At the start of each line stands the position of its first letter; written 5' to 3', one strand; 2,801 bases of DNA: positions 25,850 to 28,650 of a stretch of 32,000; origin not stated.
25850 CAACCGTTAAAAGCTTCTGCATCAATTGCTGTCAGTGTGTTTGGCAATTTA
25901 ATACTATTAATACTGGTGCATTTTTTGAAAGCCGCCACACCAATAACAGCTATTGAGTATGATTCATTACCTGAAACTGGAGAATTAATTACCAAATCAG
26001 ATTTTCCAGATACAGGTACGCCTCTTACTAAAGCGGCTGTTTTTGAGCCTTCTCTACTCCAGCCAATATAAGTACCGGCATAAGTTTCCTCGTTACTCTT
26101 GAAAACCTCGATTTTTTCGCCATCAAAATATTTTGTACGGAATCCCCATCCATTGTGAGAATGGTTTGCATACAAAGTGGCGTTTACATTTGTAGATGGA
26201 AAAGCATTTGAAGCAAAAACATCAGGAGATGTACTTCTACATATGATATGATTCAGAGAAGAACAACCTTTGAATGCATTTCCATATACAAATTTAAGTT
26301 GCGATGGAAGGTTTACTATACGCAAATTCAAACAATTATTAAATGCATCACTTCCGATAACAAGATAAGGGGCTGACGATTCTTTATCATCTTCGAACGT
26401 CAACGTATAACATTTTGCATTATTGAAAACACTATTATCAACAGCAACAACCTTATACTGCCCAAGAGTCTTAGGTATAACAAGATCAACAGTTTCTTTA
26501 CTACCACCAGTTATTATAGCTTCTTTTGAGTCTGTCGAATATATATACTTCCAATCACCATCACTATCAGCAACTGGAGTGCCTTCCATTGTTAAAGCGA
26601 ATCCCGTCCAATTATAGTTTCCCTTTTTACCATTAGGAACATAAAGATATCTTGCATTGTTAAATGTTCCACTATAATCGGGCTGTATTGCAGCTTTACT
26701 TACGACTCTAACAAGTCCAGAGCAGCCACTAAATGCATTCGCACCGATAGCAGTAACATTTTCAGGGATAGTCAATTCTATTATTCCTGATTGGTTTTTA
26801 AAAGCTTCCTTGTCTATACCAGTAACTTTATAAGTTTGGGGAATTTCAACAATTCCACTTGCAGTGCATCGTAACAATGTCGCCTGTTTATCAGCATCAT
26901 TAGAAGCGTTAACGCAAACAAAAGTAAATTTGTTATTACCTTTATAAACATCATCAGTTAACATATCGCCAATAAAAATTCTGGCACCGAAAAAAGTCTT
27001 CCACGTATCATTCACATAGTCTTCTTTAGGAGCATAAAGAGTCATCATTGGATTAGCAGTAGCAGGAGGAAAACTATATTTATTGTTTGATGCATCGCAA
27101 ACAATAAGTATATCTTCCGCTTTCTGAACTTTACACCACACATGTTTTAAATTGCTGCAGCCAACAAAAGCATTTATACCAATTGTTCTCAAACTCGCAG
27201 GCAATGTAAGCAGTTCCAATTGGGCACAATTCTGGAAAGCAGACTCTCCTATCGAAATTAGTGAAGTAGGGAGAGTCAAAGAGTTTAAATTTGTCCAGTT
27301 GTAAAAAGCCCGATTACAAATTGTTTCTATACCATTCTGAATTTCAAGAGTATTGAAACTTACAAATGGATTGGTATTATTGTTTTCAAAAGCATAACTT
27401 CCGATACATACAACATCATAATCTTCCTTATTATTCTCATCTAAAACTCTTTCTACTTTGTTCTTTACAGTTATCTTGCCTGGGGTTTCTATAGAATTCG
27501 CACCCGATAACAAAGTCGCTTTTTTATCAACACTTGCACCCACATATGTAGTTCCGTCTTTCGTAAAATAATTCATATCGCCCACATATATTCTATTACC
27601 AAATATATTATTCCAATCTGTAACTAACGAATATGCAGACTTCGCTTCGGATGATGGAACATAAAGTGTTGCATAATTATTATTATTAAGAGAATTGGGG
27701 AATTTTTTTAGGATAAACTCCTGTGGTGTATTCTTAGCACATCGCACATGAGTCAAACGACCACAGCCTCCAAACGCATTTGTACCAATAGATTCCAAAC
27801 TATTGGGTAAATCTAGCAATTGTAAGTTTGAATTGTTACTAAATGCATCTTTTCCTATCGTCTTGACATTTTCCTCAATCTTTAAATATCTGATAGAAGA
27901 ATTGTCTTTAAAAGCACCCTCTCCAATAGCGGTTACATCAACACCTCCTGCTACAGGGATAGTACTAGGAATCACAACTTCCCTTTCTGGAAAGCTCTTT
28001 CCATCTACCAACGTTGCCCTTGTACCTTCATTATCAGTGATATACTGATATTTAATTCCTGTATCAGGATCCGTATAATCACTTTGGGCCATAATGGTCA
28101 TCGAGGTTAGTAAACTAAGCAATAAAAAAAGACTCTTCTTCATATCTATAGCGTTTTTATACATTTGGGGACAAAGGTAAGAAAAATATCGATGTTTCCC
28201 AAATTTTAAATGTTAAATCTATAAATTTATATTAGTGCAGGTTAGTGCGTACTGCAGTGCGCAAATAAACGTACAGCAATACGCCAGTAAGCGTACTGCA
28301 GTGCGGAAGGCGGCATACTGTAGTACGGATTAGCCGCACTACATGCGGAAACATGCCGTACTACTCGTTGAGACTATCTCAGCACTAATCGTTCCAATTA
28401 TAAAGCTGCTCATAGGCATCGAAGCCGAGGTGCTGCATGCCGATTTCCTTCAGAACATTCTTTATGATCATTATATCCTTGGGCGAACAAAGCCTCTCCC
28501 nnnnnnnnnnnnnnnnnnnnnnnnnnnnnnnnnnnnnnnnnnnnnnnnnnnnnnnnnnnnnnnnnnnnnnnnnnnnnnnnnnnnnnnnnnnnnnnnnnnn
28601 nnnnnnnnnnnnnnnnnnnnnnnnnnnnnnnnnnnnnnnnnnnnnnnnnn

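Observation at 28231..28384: Phased 22-bp repeat array with a palindromic core between paralog B and the promoter of the 3,679-aa adhesin gene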

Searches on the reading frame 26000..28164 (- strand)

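Call 53: search_protein_families(library=pfam, proteins=[window:26000-28164:-], max_evalue=0.001)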
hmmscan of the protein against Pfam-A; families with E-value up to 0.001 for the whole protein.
window:26000-28164:- (721 aa): 2 families
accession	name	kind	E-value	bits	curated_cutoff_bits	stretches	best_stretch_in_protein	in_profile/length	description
PF13306.12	LRR_5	-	1.6e-53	180.4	27.7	4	254-344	3-86/127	BspA type Leucine rich repeat region (6 copies)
PF13855.12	LRR_8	-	6.1e-21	74.4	27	1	78-120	14-57/61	Leucine rich repeat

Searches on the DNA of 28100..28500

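Call 99: search_rna_families(source=window, start=28100, end=28500, threshold=evalue, max_evalue=10)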
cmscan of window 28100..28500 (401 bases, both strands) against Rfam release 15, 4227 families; matches with E-value up to 10: 5.
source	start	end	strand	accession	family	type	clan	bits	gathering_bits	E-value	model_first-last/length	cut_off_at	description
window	28171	28254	+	RF02896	S774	Gene; sRNA;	-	18.3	48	8.2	1-95/95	no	Staphylococcus sRNA 774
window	28429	28480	-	RF01284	snoR8a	Gene; snRNA; snoRNA; CD-box;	-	16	37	8.2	1-92/92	no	Small nucleolar RNA snoR8a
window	28309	28358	-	RF03523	mir-4703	Gene; miRNA;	-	15.7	88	2.5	1-61/61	no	mir-4703 microRNA precursor family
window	28175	28280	+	RF01220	snoR104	Gene; snRNA; snoRNA; HACA-box;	-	14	40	8.8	1-118/118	no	Small nucleolar RNA snoR104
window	28169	28194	+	RF03036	osmY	Gene; sRNA;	-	12.3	46.9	3.6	1-72/72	no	osmY RNA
